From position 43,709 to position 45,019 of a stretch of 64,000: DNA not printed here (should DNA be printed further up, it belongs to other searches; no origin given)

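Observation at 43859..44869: AlbA_2/Schlafen-like protein with an unknown 180-aa C-terminal domain wedged between hsdM and an hsdM relic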

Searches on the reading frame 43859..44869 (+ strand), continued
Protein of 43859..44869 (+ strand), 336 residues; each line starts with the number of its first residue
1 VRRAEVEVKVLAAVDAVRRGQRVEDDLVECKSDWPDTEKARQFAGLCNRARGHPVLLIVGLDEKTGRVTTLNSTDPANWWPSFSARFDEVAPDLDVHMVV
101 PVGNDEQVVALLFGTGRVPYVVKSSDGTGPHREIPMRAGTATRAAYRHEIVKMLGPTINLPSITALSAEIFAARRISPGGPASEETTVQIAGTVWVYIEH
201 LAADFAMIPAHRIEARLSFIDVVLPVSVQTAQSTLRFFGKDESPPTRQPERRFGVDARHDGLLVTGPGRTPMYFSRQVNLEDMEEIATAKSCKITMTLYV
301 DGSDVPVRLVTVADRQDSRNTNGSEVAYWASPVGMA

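Call 36: find_encoding_contigs(protein=P0167, flank=10000, max_places=3)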
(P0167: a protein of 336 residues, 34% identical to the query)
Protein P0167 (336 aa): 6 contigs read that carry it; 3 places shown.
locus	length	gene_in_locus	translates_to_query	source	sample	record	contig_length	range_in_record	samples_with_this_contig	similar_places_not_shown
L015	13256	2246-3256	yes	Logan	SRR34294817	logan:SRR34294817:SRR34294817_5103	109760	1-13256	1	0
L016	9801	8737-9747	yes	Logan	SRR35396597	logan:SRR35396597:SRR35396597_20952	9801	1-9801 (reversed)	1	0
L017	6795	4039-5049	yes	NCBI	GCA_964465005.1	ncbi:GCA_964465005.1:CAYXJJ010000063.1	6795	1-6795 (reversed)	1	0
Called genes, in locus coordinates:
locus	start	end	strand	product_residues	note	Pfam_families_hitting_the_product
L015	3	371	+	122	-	?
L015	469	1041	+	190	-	PF08534:Redoxin, PF00578:AhpC-TSA, PF00085:Thioredoxin, PF13905:Thioredoxin_8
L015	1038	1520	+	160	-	PF00578:AhpC-TSA, PF08534:Redoxin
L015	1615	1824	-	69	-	-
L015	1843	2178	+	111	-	PF00226:DnaJ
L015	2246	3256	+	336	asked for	-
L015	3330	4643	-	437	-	-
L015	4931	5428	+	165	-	PF06172:Cupin_5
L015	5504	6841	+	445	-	PF00128:Alpha-amylase, PF07821:Alpha-amyl_C2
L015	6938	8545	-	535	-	PF13646:HEAT_2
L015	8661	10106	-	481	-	PF00082:Peptidase_S8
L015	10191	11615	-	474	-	PF03606:DcuC, PF02667:SCFA_trans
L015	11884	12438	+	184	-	-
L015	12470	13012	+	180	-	-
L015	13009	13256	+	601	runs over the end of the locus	-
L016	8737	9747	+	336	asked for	-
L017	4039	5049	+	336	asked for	-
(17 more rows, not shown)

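Call 37: find_encoding_contigs(protein=P0172, flank=10000, max_places=6)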
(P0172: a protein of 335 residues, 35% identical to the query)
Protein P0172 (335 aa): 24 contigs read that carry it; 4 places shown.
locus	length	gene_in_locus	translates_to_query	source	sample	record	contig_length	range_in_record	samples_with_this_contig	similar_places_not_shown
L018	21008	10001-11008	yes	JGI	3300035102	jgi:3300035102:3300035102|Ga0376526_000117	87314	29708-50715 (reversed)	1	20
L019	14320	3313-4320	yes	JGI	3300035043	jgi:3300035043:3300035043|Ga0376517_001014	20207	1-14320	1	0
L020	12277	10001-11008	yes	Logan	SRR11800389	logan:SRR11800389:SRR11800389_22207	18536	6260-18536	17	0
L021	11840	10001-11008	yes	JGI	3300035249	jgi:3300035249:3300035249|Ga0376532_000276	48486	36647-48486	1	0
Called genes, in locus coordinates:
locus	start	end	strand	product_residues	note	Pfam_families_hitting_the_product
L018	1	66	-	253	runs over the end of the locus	PF01170:UPF0020 (weak), PF05175:MTS, PF07669:Eco57I (weak), PF02384:N6_Mtase (weak), PF13847:Methyltransf_31, PF08242:Methyltransf_12 (weak), PF13649:Methyltransf_25 (weak)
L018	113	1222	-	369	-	-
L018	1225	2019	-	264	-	-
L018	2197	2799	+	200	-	PF02463:SMC_N (faint), PF00005:ABC_tran, PF13304:AAA_21 (faint)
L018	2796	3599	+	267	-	PF03649:UPF0014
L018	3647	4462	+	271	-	PF00795:CN_hydrolase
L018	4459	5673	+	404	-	PF01547:SBP_bac_1, PF13416:SBP_bac_8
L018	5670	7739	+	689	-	PF14827:dCache_3 (weak), PF01590:GAF, PF13185:GAF_2, PF13492:GAF_3, PF00990:GGDEF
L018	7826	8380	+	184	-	PF13098:Thioredoxin_2 (faint), PF00578:AhpC-TSA, PF08534:Redoxin, PF00085:Thioredoxin, PF13905:Thioredoxin_8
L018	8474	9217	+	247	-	PF27246:MJ1433_N, PF27232:MJ1433_C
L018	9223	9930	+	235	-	PF12339:DNAJ_related (weak), PF00226:DnaJ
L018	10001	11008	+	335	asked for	-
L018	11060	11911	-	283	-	-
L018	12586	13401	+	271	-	PF01048:PNP_UDP_1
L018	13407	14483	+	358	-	PF03462:PCRF, PF00472:RF-1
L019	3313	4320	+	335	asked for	-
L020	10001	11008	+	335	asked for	-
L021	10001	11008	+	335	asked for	-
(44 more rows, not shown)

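Call 51: search_protein_families(library=pfam, proteins=[L007:4887-6707:+, L007:7285-8451:+, L007:3397-4887:+, L008:3413-4600:-, L008:1683-2042:+, L009:1729-3219:+, L009:3276-4724:-, L009:4770-8144:-, L010:1704-3035:-, L003:3957-4868:-], max_evalue=0.001)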
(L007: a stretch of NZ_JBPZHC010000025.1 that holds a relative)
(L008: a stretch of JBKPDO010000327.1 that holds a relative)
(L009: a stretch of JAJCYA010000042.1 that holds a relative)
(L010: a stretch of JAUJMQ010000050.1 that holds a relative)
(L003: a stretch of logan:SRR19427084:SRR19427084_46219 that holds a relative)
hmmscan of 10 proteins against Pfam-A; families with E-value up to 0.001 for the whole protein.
L007:4887-6707:+ (607 aa): 3 families
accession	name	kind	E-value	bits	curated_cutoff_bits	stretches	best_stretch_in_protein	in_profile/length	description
PF12696.13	TraG-D_C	-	9.1e-24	84.2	22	1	430-547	1-125/126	TraM recognition site of TraD and TraG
PF02534.20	T4SS-DNA_transf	-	3.7e-17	62.8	20.1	1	134-573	7-450/468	Type IV secretory system Conjugative DNA transfer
PF10412.15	TrwB_AAD_bind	-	1.8e-07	30.8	20.5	1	371-552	187-372/387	Type IV secretion-system coupling protein DNA-binding domain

L007:7285-8451:+ (389 aa): 1 family
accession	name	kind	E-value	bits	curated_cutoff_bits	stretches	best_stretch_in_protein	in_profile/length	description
PF08401.16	ArdcN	-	1.1e-06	29.3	22.6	1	61-120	35-93/123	N-terminal domain of anti-restriction factor ArdC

L007:3397-4887:+ (497 aa): 0 families

L008:3413-4600:- (396 aa): 1 family
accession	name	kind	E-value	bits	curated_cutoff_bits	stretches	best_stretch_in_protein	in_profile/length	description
PF01555.25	N6_N4_Mtase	-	7.1e-15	56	26.7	1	54-369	1-217/221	DNA methylase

L008:1683-2042:+ (120 aa): 1 family
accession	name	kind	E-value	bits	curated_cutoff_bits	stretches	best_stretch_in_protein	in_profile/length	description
PF13700.11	DUF4158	-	1.6e-17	64.3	27.4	1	4-110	54-159/165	Domain of unknown function (DUF4158)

L009:1729-3219:+ (497 aa): 3 families
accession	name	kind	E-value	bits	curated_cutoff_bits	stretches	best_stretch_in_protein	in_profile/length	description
PF00239.26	Resolvase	-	1.5e-29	103.4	23.3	1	5-149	1-144/145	Resolvase, N terminal domain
PF13408.12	Zn_ribbon_recom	-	4.8e-10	40.1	25.3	1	277-338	1-57/58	Recombinase zinc beta ribbon domain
PF07508.19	Recombinase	-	1.2e-07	32.3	21.1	1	177-262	3-99/102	Recombinase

L009:3276-4724:- (483 aa): 0 families

L009:4770-8144:- (1125 aa): 5 families
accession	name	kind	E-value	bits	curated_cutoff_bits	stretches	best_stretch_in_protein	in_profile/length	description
PF07733.18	DNA_pol3_alpha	-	1.9e-77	260.8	23.9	1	346-600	1-260/260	Bacterial DNA polymerase III alpha NTPase domain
PF17657.6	DNA_pol3_finger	-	2.1e-55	187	22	1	603-767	1-165/166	Bacterial DNA polymerase III alpha subunit finger domain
PF02811.25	PHP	-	8.9e-31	107.9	26.4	1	6-227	1-164/164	PHP domain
PF14579.12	HHH_6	-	5.6e-17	62.2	25.6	1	841-956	1-89/90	Helix-hairpin-helix motif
PF01336.31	tRNA_anti-codon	-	0.00016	22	27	1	1036-1104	2-69/75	OB-fold nucleic acid binding domain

L010:1704-3035:- (444 aa): 1 family
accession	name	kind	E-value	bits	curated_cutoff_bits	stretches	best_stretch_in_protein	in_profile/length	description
PF14280.11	DUF4365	-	5e-25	88.6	24.3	1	18-152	3-138/139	Domain of unknown function (DUF4365)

L003:3957-4868:- (304 aa): 0 families

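Call 54: search_protein_families(library=pfam, proteins=[L003:5290-5829:-, L003:5842-6294:-, L003:6-1334:-, L004:4703-5086:+, L004:6687-7568:-, L005:3-791:-, L005:806-1147:-, L005:2696-3046:-, L006:1775-2386:-, L006:2954-4426:-], max_evalue=0.001)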
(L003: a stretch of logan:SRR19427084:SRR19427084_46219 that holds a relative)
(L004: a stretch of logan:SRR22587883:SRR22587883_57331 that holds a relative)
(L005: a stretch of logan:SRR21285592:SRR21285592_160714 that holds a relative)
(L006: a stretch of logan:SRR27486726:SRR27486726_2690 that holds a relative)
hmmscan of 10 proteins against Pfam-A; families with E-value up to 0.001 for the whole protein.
L003:5290-5829:- (180 aa): 0 families

L003:5842-6294:- (151 aa): 1 family
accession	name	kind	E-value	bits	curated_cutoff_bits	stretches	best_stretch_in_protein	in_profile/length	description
PF01869.26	BcrAD_BadFG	-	5.8e-05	23.2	31.5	1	46-136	145-230/271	BadF/BadG/BcrA/BcrD ATPase family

L003:6-1334:- (443 aa): 0 families

L004:4703-5086:+ (128 aa): 0 families

L004:6687-7568:- (294 aa): 0 families

L005:3-791:- (263 aa): 0 families

L005:806-1147:- (114 aa): 0 families

L005:2696-3046:- (117 aa): 0 families

L006:1775-2386:- (204 aa): 0 families

L006:2954-4426:- (491 aa): 3 families
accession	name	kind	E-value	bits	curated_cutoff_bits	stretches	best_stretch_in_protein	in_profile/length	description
PF13560.12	HTH_31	-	2.4e-11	44.2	27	1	92-147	2-57/64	Helix-turn-helix domain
PF13443.12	HTH_26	-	2e-05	25.2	22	1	102-152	8-58/63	Cro/C1-type HTH DNA-binding domain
PF12844.13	HTH_19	-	3.9e-05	23.9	30.2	1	93-152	1-59/64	Helix-turn-helix domain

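Call 55: find_related_loci(query=A1, collection=metagenome_contigs, flank=8000)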
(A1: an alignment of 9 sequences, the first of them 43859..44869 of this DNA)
Query A1 (336 aa) in metagenome_contigs; peptide patterns used: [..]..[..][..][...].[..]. (x = any residue, [..] = any of these).
68 stretches matched a pattern; 31 encode a relative of the query (tblastn E <= 1e-3); 31 distinct loci.
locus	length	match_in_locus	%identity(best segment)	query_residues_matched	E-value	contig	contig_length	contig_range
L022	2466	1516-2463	47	1-323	1e-89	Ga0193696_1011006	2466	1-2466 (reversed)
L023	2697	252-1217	46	5-333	6e-87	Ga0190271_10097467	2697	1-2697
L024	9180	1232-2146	40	4-308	3e-70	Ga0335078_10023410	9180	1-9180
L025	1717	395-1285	39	4-309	1e-72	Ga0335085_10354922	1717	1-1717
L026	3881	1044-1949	34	1-315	1e-58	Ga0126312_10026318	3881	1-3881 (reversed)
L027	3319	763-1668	34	1-315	3e-58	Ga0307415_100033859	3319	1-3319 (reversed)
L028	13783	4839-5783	38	1-309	8e-58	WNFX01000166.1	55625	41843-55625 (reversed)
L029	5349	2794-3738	35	1-309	2e-55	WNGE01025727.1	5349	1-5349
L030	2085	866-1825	38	1-309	2e-55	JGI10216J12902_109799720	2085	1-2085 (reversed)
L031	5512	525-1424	36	1-309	2e-53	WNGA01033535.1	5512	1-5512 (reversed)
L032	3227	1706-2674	36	1-309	1e-53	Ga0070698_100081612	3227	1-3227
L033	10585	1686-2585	36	1-309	2e-53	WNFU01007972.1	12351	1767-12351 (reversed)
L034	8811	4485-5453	34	1-309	3e-51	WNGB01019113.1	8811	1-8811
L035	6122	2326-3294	34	1-309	3e-51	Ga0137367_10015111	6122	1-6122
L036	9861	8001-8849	37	1-268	7e-51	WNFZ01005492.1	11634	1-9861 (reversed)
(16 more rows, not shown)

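Call 56: find_related_loci(query=A1, collection=viral_contigs, flank=8000)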
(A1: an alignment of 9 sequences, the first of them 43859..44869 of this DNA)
Query A1 (336 aa) in viral_contigs; peptide patterns used: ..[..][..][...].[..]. (x = any residue, [..] = any of these).
42 stretches matched a pattern, but none encodes a relative of the query by tblastn (E <= 1e-3).

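Call 61: search_protein_families(library=pfam, alignment_id=A5, max_evalue=0.00001)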
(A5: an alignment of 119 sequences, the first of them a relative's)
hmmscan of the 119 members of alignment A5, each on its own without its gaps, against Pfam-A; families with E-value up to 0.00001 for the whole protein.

A. member 1, L004:492-4166:- (1225 aa): 1 family
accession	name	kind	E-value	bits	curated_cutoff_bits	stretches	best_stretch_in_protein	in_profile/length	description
PF08378.17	NERD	-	9.2e-07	29.8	22.1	1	96-218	5-109/111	Nuclease-related domain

B. families by the number of members that match (of 119 scanned): 93 families (the first 25 are shown)
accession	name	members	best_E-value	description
PF00069.31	Pkinase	3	6.6e-54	Protein kinase domain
PF00578.27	AhpC-TSA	3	4e-33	AhpC/TSA family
PF07714.23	PK_Tyr_Ser-Thr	3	5.7e-33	Protein tyrosine and serine/threonine kinase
PF08534.16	Redoxin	3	1.1e-21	Redoxin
PF21806.3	DUF6879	2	1.7e-55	Family of unknown function (DUF6879)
PF00990.26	GGDEF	2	2.9e-47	Diguanylate cyclase, GGDEF domain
PF13185.12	GAF_2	2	2.9e-24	GAF domain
PF01590.32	GAF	2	2.9e-21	GAF domain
PF00085.26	Thioredoxin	2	1.9e-15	Thioredoxin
PF13905.12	Thioredoxin_8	2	1.5e-13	Thioredoxin-like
PF00226.36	DnaJ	2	1.4e-11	DnaJ domain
PF13492.12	GAF_3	2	9.3e-11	GAF domain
PF12339.13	DNAJ_related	2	9.3e-10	DNA-J related protein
PF01966.28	HD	2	7.9e-08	HD domain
PF00749.27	tRNA-synt_1c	1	3e-102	tRNA synthetases class I (E and Q), catalytic domain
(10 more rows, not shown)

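Call 62: search_protein_families(library=padloc, alignment_id=A5, max_evalue=1e-8)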
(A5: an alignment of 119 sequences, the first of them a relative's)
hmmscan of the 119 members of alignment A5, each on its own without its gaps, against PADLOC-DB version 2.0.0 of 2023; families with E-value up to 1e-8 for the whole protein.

A. member 1, L004:492-4166:- (1225 aa): 0 families

B. families by the number of members that match (of 119 scanned): 44 families (the first 25 are shown)
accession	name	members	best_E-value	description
PDLC04042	PD-T4-6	3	1.2e-80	-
PDLC04061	PD-T4-6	3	2.6e-79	-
PDLC04053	PD-T4-6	3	9.1e-75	-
PDLC04138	mad6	3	2.2e-74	mads_6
PDLC04043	PD-T4-6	3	1.5e-73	-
PDLC04054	PD-T4-6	3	8.7e-67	-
PDLC04039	PD-T4-6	3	1e-59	-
PDLC04041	PD-T4-6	3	3.1e-59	-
PDLC04060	PD-T4-6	3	3.6e-59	-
PDLC04047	PD-T4-6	3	3.8e-59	-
PDLC04057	PD-T4-6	3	1.8e-58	-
PDLC04052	PD-T4-6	3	5.7e-58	-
PDLC01088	C3a189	3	9.3e-58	kinase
PDLC04048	PD-T4-6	3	2.5e-54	-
PDLC04064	PD-T4-6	3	6.5e-52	-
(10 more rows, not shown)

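Call 65: search_protein_families(library=pfam, proteins=[P0139, P0011, P0013, P0022, P0028, P0033, P0040, P0046, P0051, P0062], max_evalue=1)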
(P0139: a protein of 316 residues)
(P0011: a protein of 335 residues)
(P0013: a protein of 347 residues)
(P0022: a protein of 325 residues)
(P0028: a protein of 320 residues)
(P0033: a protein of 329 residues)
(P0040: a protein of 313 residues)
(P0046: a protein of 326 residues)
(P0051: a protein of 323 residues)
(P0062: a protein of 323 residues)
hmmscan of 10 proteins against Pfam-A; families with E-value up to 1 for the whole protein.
P0139 (316 aa): 2 families
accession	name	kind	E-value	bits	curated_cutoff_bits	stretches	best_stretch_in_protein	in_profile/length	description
PF04326.19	SLFN_AlbA_2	-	7e-06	27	25.3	1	24-133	1-104/118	Schlafen, AlbA_2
PF12953.12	DUF3842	-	0.23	12.3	28.5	0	188-223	84-119/130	Domain of unknown function (DUF3842)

P0011 (335 aa): 0 families

P0013 (347 aa): 1 family
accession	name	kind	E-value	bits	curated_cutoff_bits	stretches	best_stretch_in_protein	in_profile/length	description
PF04326.19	SLFN_AlbA_2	-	0.00078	20.4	25.3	1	40-160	1-116/118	Schlafen, AlbA_2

P0022 (325 aa): 0 families

P0028 (320 aa): 0 families

P0033 (329 aa): 1 family
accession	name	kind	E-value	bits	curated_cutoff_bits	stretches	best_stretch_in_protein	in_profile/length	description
PF04326.19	SLFN_AlbA_2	-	0.074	14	25.3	1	24-145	1-117/118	Schlafen, AlbA_2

P0040 (313 aa): 2 families
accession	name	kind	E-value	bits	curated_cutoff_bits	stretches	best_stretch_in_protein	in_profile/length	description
PF21922.1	PBP_dimer_2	-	0.082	13.6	27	1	19-90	12-77/83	Penicillin binding protein A dimerisation domain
PF04326.19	SLFN_AlbA_2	-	0.23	12.4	25.3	1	24-140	1-113/118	Schlafen, AlbA_2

P0046 (326 aa): 1 family
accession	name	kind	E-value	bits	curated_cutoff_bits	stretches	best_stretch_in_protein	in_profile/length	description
PF04326.19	SLFN_AlbA_2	-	0.0011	19.9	25.3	1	24-142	1-115/118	Schlafen, AlbA_2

P0051 (323 aa): 0 families

P0062 (323 aa): 1 family
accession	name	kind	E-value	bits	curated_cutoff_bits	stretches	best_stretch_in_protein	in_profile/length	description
PF22892.2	DSRM_MRPL44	-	0.11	13.1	27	1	158-216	19-78/125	MRPL44 dsRNA-binding domain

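Call 76: search_dna_similar(query=window:43859-44866:+, collection=plasmids, mode=protein, max_evalue=0.001, max_rows=30)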
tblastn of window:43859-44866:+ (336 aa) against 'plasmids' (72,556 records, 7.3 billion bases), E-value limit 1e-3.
Records with a match: 2; places in all: 2; records where one place covers at least 80% of the query: 2.
Best place of each record, by identity: <60% 2.
By first word of the organism name: Rhodococcus 1; Gordonia 1.
By predicted mobility (MOB-suite, as given by PLSDB): mobilizable 1; non-mobilizable 1.
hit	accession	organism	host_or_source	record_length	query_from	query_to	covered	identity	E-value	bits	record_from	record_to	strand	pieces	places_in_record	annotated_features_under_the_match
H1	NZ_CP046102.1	Rhodococcus sp. AQ5-07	Metagenomic Assembly,Chronically low ...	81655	5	309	91%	32.3%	5e-39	154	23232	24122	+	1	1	hypothetical protein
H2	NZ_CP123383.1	Gordonia sp. SMJS1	Pure culture,sediment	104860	4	301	89%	28.4%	5e-23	107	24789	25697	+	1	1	hypothetical protein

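Call 77: search_dna_similar(query=window:43859-44866:+, collection=phages, mode=protein, max_evalue=0.001, max_rows=20)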
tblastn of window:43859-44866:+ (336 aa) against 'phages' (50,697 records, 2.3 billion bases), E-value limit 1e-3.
No match.

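Call 78: get_annotated_region(hit=H1, flank=9000)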
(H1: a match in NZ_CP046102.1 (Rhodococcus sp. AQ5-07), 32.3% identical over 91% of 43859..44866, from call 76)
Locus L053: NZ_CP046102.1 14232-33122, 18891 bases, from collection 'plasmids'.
description: Rhodococcus sp. AQ5-07 plasmid unnamed3, complete sequence
organism: Rhodococcus sp. AQ5-07 (NCBI taxid 2054902)
taxonomy: Bacteria; Actinomycetota; Actinomycetes; Mycobacteriales; Nocardiaceae; Rhodococcus; Rhodococcus sp. AQ5-07
host: -; source: Metagenomic Assembly,Chronically low temperature and dry polar region; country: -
typing (MOB-suite, as given by PLSDB): mobilizable; relaxase MOBF
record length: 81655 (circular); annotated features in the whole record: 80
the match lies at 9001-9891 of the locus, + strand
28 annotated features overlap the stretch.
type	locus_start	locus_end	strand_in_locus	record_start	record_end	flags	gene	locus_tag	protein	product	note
CDS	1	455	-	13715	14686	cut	-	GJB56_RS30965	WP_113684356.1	DUF4192 domain-containing protein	-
CDS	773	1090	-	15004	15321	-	-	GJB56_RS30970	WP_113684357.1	hypothetical protein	-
CDS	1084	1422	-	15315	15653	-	-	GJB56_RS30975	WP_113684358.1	hypothetical protein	-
CDS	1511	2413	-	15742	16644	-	-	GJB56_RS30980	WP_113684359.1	ArdC-like ssDNA-binding domain-containing protein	-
CDS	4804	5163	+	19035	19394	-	-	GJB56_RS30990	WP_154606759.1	hypothetical protein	-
CDS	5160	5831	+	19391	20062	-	-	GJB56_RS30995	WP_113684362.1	hypothetical protein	-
CDS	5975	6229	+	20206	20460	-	-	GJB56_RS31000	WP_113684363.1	hypothetical protein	-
CDS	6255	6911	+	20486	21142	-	-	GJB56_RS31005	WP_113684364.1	hypothetical protein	-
CDS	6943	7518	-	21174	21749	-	-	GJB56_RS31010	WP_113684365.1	recombinase family protein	GO:0006310 - DNA recombination [Evidence IEA]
CDS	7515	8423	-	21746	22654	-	-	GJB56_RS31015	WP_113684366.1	Fic family protein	-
CDS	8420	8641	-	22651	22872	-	-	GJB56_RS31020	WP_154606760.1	hypothetical protein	-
CDS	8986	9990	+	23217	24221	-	-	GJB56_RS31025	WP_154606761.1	hypothetical protein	-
CDS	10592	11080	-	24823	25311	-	-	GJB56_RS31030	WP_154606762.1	hypothetical protein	-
CDS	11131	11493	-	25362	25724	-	-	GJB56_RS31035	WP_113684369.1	hypothetical protein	-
CDS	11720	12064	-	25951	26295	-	-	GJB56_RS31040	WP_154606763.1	hypothetical protein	-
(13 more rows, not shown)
